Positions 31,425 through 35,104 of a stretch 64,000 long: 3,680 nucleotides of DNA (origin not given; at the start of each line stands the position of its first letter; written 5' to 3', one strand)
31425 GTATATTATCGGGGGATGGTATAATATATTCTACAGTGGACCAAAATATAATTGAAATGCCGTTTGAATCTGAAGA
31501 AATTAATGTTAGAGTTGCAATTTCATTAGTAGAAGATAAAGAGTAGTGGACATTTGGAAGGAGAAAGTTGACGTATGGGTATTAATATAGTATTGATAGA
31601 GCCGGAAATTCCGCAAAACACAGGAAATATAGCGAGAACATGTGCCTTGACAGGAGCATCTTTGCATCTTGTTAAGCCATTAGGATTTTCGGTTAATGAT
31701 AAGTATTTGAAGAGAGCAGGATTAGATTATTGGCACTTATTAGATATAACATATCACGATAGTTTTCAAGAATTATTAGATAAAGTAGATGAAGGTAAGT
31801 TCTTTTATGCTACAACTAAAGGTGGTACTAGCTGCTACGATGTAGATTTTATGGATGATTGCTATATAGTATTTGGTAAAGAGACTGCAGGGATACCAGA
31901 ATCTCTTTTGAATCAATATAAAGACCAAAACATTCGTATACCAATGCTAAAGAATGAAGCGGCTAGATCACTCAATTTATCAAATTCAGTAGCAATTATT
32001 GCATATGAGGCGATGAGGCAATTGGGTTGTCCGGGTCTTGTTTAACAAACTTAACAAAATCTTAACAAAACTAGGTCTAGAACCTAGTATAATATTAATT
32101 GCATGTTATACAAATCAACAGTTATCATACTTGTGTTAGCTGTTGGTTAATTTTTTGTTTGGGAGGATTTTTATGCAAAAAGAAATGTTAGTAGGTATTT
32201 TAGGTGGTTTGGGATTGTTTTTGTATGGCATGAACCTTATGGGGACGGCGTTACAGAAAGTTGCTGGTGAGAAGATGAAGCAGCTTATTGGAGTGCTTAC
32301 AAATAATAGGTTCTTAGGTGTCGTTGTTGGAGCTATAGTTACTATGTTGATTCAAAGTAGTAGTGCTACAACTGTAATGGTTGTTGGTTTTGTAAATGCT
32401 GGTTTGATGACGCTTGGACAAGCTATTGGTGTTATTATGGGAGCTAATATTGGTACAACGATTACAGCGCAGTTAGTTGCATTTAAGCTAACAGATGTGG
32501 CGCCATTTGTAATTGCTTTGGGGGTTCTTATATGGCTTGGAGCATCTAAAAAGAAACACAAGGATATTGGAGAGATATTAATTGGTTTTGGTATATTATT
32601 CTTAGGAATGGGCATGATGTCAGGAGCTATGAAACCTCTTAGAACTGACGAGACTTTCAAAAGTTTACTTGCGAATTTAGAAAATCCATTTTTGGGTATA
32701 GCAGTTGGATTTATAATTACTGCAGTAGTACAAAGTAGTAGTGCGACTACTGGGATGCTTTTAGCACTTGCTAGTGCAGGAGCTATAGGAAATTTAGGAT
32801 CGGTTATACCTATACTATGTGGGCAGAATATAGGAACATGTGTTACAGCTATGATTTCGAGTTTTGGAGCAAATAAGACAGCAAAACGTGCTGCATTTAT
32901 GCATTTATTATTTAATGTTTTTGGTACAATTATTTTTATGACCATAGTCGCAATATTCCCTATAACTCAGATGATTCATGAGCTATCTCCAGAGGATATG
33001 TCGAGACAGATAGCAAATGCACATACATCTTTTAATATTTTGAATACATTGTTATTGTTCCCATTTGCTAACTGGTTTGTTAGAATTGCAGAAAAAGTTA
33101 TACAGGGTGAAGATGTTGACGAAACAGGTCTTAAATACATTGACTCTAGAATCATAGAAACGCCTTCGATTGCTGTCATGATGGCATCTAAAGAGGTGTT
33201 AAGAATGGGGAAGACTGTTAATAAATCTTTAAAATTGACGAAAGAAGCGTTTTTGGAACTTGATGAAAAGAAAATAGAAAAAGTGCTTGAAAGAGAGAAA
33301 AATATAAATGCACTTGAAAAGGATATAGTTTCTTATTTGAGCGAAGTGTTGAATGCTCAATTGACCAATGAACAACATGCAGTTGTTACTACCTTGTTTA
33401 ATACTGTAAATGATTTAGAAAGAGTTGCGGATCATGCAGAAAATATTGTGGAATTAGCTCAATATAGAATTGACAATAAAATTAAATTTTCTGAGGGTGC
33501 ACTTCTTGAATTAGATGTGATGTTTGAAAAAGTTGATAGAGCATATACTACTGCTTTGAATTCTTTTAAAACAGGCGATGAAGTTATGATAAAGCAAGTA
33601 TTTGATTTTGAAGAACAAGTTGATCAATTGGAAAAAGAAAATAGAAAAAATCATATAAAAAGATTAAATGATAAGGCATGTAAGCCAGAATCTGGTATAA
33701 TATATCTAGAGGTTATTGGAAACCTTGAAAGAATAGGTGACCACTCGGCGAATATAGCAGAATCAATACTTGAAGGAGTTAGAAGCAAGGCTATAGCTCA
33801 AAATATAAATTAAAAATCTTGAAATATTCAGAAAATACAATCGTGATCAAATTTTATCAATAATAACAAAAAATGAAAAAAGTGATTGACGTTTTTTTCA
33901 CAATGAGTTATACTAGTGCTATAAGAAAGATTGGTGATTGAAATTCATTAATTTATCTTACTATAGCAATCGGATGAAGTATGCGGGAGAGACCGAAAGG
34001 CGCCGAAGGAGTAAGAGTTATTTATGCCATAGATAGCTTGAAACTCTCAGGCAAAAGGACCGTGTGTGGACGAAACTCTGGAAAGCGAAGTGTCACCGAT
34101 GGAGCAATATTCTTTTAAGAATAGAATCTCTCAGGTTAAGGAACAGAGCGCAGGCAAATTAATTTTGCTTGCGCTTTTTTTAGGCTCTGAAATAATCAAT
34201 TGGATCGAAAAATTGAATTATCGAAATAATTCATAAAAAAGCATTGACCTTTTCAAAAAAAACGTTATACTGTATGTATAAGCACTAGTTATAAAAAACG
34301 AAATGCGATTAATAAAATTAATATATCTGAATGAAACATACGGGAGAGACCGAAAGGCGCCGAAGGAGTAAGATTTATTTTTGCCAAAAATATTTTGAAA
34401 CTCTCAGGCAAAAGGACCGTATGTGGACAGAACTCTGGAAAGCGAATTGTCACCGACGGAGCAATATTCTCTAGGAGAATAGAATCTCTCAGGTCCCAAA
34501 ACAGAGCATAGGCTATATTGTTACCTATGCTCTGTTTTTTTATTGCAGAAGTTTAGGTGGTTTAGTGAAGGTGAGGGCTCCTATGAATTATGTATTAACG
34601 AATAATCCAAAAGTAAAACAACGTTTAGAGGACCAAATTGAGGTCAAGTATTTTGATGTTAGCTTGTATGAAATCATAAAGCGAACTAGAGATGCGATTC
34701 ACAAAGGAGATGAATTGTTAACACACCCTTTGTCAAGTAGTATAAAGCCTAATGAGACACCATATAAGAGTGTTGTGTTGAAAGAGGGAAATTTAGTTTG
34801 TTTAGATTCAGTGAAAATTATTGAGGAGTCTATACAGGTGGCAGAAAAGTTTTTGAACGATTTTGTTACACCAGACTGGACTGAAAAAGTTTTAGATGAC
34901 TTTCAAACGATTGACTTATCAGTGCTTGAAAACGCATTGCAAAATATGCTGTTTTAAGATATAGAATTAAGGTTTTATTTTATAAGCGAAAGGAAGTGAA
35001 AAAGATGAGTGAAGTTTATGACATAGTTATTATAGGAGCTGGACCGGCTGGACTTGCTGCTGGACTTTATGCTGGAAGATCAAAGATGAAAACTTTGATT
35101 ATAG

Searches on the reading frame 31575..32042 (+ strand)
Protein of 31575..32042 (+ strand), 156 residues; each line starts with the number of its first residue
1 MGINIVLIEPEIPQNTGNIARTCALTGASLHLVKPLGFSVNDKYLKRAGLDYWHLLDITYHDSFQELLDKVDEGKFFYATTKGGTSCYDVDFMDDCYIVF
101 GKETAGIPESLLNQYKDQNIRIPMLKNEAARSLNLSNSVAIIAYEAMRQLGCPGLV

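Call 57: search_protein_families(library=pfam, proteins=[window:31575-32042:+], max_evalue=0.00001)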
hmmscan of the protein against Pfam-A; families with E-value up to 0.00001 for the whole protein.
window:31575-32042:+ (156 aa): 1 family
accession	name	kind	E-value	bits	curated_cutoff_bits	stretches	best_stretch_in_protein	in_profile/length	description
PF00588.24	SpoU_methylase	-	1.9e-35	122.5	29.7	1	3-144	2-142/142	SpoU rRNA Methylase family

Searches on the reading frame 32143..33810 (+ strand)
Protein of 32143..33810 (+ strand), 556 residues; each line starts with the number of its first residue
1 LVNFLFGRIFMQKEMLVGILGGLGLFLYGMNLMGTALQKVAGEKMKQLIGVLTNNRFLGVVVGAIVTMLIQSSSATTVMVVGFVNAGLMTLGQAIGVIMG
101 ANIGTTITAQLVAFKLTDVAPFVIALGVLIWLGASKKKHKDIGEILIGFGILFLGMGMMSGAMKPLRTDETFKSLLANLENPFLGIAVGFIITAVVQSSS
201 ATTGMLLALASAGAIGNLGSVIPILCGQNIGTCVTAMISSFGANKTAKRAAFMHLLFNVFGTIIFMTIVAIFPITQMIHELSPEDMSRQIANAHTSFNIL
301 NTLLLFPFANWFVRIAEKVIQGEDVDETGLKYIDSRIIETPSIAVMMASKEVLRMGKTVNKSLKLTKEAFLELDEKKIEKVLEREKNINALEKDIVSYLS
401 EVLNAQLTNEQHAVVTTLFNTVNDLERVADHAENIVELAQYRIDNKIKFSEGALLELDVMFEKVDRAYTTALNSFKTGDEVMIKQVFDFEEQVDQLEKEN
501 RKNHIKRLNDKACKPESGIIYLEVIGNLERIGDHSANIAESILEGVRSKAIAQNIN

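Call 8: search_protein_families(library=ncbifam, proteins=[window:32143-33810:+])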
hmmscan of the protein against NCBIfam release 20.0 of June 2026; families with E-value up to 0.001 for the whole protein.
window:32143-33810:+ (556 aa): 5 families
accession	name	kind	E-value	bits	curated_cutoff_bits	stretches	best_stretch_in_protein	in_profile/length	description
TIGR00704.1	NaPi_cotrn_rel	hypoth_equivalog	2.8e-75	253.8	210.1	1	16-321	4-306/308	Na/Pi-cotransporter II-related protein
NF037997.1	Na_Pi_symport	subfamily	1.6e-66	224.8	50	1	24-315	6-293/294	Na/Pi symporter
TIGR01013.1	2a58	subfamily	4e-33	115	306.15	2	119-510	41-433/456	sodium-dependent inorganic phosphate transporter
TIGR02135.1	phoU_full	equivalog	7.3e-28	97.6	130.25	1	349-543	11-204/212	phosphate signaling complex protein PhoU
NF008332.0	PRK11115.1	equivalog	5.2e-13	49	342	1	350-550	23-221/239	phosphate signaling complex protein PhoU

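Call 40: find_homologous_proteins(query=window:32143-33810:+, max_evalue=1e-100)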
Query window:32143-33810:+ (556 aa): 7667 proteins with E <= 1e-100 among 8000 candidates; the best 120 are listed.
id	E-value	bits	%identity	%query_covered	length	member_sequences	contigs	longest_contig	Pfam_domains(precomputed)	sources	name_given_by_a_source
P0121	0.0e+0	1101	93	98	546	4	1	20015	PF01895.25,PF02690.21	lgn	-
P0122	3.5e-291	984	83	98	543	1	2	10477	PF01895.25,PF02690.21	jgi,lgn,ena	-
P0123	4.7e-291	984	83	98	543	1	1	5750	PF01895.25,PF02690.21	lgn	-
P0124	2.3e-251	853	-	-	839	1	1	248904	PF01895.25,PF02690.21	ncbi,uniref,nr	ncbi:sodium:phosphate symporter [Clostridioides difficile]|uniref:Na/Pi cotransporter family protein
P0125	2.6e-246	836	71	97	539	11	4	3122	PF01895.25,PF02690.21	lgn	-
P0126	5.6e-243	825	71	97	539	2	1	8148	PF01895.25,PF02690.21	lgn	-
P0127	1.3e-213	728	63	94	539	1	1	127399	PF01895.25,PF02690.21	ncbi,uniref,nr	ncbi:Na/Pi cotransporter family protein [Clostridium sp. D2Q-11]|uniref:Na/Pi cotransporter family p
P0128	1.4e-212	725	64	96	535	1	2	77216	PF01895.25,PF02690.21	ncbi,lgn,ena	-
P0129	5.7e-212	723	63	93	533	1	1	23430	PF01895.25,PF02690.21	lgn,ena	-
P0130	8.5e-211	719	63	94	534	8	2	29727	PF01895.25,PF02690.21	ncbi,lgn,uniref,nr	ncbi:sodium-dependent phosphate transporter [Caloranaerobacter azorensis H53214]|uniref:Sodium-depen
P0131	6.9e-210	716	62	96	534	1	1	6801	PF01895.25,PF02690.21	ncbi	-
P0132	8.2e-210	716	62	94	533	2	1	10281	PF01865.22,PF01895.25,PF02690.21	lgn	-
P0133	1.0e-209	716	63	94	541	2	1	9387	PF01895.25,PF02690.21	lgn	-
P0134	1.1e-209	715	62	94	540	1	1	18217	PF01865.22,PF01895.25,PF02690.21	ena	-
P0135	9.8e-209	712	62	95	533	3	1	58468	PF01895.25,PF02690.21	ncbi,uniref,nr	ncbi:Na/Pi cotransporter family protein [Clostridiisalibacter paucivorans]|uniref:Na/Pi cotransporte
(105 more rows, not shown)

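Call 41: find_encoding_contigs(protein=P0121, flank=5000, max_places=4)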
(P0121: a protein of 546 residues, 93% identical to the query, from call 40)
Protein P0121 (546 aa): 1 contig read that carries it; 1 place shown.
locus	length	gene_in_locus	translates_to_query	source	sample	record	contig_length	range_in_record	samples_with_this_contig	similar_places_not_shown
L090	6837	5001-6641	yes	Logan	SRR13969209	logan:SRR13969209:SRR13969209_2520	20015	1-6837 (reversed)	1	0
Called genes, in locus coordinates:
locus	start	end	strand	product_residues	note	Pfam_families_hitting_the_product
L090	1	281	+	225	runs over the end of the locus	PF00730:HhH-GPD, PF00633:HHH, PF10576:EndIII_4Fe-2S (weak)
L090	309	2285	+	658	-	PF11104:PilM_2, PF06723:MreB_Mbl, PF14450:FtsA, PF14451:Ub-Mut7C (faint)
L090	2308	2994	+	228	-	PF09986:DUF2225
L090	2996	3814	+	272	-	PF00702:Hydrolase (faint), PF08282:Hydrolase_3, PF05116:S6PP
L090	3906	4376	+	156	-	PF13690:CheX, PF04509:CheC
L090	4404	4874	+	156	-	PF00588:SpoU_methylase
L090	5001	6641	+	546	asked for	PF02690:Na_Pi_cotrans, PF01895:PhoU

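Call 42: find_encoding_contigs(protein=P0123, flank=5000, max_places=4)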
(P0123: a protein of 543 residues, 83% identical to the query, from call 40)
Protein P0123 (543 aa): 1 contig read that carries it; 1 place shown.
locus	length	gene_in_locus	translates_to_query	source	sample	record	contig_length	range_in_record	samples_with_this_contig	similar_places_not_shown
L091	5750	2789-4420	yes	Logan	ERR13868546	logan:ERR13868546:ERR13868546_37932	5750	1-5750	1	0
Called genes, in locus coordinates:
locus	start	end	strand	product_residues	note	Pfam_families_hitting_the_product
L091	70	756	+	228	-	PF09986:DUF2225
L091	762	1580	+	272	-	PF08282:Hydrolase_3, PF05116:S6PP, PF00702:Hydrolase (weak)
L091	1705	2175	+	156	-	PF13690:CheX, PF04509:CheC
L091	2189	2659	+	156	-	PF00588:SpoU_methylase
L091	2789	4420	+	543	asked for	PF02690:Na_Pi_cotrans, PF01895:PhoU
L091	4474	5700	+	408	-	PF01734:Patatin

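Call 43: find_encoding_contigs(protein=P0126, flank=5000, max_places=4)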
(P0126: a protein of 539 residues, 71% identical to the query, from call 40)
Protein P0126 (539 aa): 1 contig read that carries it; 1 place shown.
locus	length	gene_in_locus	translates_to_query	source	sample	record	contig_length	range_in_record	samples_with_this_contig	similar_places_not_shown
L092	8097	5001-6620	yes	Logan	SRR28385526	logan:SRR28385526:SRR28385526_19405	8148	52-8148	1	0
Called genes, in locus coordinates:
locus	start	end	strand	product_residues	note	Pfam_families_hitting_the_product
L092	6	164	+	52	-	-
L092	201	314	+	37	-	-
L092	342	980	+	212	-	PF00730:HhH-GPD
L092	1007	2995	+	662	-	PF11104:PilM_2 (faint), PF06723:MreB_Mbl, PF14450:FtsA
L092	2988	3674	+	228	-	PF09986:DUF2225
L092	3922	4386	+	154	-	PF13690:CheX, PF04509:CheC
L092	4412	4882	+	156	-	PF00588:SpoU_methylase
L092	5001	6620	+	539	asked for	PF02690:Na_Pi_cotrans, PF01895:PhoU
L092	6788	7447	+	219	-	PF01734:Patatin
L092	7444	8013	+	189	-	-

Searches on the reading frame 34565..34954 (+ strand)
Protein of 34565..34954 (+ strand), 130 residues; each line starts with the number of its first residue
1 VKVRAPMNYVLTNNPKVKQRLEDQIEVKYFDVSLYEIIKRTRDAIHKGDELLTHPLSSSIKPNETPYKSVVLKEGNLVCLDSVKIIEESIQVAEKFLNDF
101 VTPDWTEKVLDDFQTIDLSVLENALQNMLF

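Call 8: search_protein_families(library=ncbifam, proteins=[window:34565-34954:+])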
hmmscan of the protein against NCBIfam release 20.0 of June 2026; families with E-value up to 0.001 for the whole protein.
window:34565-34954:+ (130 aa): 1 family
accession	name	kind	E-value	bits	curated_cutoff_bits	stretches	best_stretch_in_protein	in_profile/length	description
NF038093.1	GrdX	subfamily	3e-38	130.5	40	1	10-126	2-119/119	GrdX family protein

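Call 22: find_homologous_proteins(query=window:34583-34954:+, max_evalue=0.00001)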
Query window:34583-34954:+ (124 aa): 394 proteins with E <= 0.00001 among 403 candidates; the best 120 are listed.
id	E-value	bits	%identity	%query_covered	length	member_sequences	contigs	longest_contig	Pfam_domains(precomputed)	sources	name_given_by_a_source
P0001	2.7e-72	258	98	100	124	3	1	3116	PF28011.1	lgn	-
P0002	4.7e-60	219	83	100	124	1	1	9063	PF28011.1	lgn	-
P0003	1.9e-47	178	68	100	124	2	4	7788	PF28011.1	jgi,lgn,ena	-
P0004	2.2e-47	178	65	100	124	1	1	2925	PF28011.1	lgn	-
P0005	5.7e-34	135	55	94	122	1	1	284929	PF28011.1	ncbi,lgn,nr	ncbi:MAG: GrdX protein [Firmicutes bacterium]|nr:GrdX protein [Bacillota bacterium]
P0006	5.9e-34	135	54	94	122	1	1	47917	PF28011.1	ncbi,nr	ncbi:MAG: GrdX protein [Firmicutes bacterium]|nr:GrdX protein [Bacillota bacterium]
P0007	2.1e-33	133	54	97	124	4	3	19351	PF28011.1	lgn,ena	-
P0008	6.5e-33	131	53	98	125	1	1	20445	PF28011.1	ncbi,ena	-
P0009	1.1e-32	130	53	96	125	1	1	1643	PF28011.1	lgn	-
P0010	6.2e-32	128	48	96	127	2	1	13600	PF28011.1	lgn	-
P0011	6.6e-32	128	52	97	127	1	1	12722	PF28011.1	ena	-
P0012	2.0e-31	126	52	97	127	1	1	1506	PF28011.1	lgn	-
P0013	2.4e-31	126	52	98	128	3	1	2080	PF28011.1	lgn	-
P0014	2.5e-31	126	51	96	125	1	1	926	PF28011.1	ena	-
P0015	2.5e-31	126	51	98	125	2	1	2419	PF28011.1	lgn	-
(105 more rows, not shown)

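Call 23: find_encoding_contigs(protein=P0001, flank=5000, max_places=4)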
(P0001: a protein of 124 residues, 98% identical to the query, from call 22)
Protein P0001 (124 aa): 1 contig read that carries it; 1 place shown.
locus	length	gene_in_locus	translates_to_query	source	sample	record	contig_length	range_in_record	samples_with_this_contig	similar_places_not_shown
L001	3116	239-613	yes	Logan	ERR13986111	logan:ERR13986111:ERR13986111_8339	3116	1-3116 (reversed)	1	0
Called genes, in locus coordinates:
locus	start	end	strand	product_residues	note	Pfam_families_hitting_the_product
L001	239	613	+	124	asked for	PF28011:GrdX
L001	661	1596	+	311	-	PF00890:FAD_binding_2 (faint), PF01946:Thi4 (faint), PF03486:HI0933_like (faint), PF07992:Pyr_redox_2, PF12831:FAD_oxidored (weak), PF13738:Pyr_redox_3, PF00070:Pyr_redox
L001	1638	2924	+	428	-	PF09338:Gly_reductase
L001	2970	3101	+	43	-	PF04723:GRDA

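Call 24: find_encoding_contigs(protein=P0002, flank=5000, max_places=4)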
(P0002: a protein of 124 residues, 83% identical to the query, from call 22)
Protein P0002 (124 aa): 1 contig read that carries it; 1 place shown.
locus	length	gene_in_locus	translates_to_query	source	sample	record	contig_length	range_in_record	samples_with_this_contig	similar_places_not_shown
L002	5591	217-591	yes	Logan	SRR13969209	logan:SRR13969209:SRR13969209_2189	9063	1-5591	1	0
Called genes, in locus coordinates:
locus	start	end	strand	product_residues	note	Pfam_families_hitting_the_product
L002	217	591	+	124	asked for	PF28011:GrdX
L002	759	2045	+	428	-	PF09338:Gly_reductase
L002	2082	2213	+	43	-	PF04723:GRDA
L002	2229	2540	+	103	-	PF04723:GRDA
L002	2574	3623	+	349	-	PF07355:GRDB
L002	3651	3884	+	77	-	-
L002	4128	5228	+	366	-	PF02608:Bmp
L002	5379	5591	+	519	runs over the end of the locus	PF00005:ABC_tran, PF13304:AAA_21 (faint), PF00005:ABC_tran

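Call 25: find_encoding_contigs(protein=P0003, flank=5000, max_places=6)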
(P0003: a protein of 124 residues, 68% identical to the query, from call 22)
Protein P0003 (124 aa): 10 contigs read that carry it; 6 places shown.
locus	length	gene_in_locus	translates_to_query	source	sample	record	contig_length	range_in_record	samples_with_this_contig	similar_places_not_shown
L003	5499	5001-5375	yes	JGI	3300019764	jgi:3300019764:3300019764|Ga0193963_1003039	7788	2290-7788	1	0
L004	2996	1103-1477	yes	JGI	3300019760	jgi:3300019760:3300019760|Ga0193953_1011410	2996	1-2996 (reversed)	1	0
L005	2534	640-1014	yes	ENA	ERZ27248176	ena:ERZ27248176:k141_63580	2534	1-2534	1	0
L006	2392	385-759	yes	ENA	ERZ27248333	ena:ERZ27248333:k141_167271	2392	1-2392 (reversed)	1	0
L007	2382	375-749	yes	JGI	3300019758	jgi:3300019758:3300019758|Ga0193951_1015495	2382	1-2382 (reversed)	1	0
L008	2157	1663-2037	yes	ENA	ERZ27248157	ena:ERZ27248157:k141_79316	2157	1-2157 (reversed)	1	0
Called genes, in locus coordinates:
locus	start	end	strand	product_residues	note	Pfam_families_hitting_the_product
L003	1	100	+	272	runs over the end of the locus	PF08282:Hydrolase_3, PF05116:S6PP, PF00702:Hydrolase (weak)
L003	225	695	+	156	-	PF13690:CheX, PF04509:CheC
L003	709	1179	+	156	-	PF00588:SpoU_methylase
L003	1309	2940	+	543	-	PF02690:Na_Pi_cotrans, PF01895:PhoU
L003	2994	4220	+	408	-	PF01734:Patatin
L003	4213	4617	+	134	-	PF00293:NUDIX, PF14815:NUDIX_4 (faint)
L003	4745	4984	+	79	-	-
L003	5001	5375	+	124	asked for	PF28011:GrdX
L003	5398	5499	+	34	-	?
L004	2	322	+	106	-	?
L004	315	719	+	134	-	PF00293:NUDIX, PF14815:NUDIX_4 (faint)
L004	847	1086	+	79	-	-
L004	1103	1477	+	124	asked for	PF28011:GrdX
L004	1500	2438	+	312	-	PF00890:FAD_binding_2 (weak), PF01134:GIDA (faint), PF01946:Thi4 (weak), PF03486:HI0933_like (faint), PF07992:Pyr_redox_2, PF12831:FAD_oxidored (weak), PF13738:Pyr_redox_3, PF00070:Pyr_redox, +1 more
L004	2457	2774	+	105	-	PF00085:Thioredoxin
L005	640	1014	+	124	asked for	PF28011:GrdX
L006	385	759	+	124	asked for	PF28011:GrdX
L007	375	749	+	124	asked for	PF28011:GrdX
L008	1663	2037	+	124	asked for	PF28011:GrdX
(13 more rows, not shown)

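Call 26: find_encoding_contigs(protein=P0004, flank=5000, max_places=4)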
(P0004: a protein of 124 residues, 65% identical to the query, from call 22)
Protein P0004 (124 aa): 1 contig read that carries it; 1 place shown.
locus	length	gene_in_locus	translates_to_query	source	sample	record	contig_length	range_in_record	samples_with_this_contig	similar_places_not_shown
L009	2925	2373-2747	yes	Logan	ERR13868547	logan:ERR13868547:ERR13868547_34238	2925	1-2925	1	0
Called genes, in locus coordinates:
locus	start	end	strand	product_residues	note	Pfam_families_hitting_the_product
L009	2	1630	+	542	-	?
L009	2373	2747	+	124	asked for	PF28011:GrdX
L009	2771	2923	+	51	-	?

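Call 31: find_related_loci(query=A2, collection=genome_contigs, flank=1500)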
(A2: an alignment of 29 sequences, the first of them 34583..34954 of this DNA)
Query A2 (124 aa) in genome_contigs; peptide patterns used: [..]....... (x = any residue, [..] = any of these).
600 stretches matched a pattern (row limit reached: there are more); 583 encode a relative of the query (tblastn E <= 1e-3); the best 80 are kept; 80 distinct loci.
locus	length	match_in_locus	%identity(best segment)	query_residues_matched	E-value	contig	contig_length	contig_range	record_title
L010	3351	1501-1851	52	4-120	2e-40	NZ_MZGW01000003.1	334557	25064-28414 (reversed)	Alkalithermobacter paradoxus strain DSM 7309 CLOTH_contig000003, whole genome shotgun sequence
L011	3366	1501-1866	49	2-123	4e-39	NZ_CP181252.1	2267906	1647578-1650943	MAG: Sporanaerobacter sp. isolate UW_FK_SPOR1_1 chromosome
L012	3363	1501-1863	50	4-124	8e-39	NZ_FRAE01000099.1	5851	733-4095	Tepidibacter formicigenes DSM 15518, whole genome shotgun sequence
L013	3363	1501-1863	54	4-122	2e-38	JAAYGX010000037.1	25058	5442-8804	MAG: Tissierella sp. isolate AS09scLD_285 67148_AS09, whole genome shotgun sequence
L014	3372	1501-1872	48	2-124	2e-38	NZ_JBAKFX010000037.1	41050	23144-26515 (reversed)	Dethiothermospora halolimnae strain SD1 NODE_37_length_41050_cov_239.726364, whole genome shotgun sequence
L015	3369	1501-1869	53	2-122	1e-37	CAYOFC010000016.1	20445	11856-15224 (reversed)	MAG TPA_asm: uncultured Tissierella sp. isolate SRP294416_co2_733 genome assembly, contig: NODE_2655_length_20445_cov_6.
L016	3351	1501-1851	51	4-119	7e-37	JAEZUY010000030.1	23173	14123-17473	MAG: Bacillota bacterium isolate OH_PFB_103 k127_1400163, whole genome shotgun sequence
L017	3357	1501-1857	55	4-120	1e-36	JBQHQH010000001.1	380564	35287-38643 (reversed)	Tissierellaceae bacterium HCP3S3_D8 contig00001, whole genome shotgun sequence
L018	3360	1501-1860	49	4-124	5e-36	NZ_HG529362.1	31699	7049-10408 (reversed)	Faecalimicrobium dakarense strain FF1, whole genome shotgun sequence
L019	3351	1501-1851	49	4-120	5e-36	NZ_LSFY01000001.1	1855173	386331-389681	Alkalithermobacter thermoalcaliphilus JW-YL-7 = DSM 7308 strain JW-YL-7 ctg1, whole genome shotgun sequence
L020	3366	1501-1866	48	4-123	6e-36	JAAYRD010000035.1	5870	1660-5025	MAG: Tissierellia bacterium isolate AS23ysBPME_162 25487_AS23, whole genome shotgun sequence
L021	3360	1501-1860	46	4-124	6e-36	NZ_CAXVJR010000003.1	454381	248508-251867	Paraclostridium bifermentans isolate CC00581 CC00581_3_NODE_3_length_454381_cov_230.060968, whole genome shotgun sequenc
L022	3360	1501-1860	47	4-124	4e-36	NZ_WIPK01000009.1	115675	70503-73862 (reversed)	Paraclostridium dentum strain SKVG24 NODE_9_length_115675_cov_57-411582, whole genome shotgun sequence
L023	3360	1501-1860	49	4-124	4e-36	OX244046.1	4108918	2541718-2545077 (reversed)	Clostridioides difficile genome assembly, chromosome: 1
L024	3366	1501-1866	48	4-123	9e-36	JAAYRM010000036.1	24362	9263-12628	MAG: Tissierellia bacterium isolate AS23ysBPME_194 32968_AS23, whole genome shotgun sequence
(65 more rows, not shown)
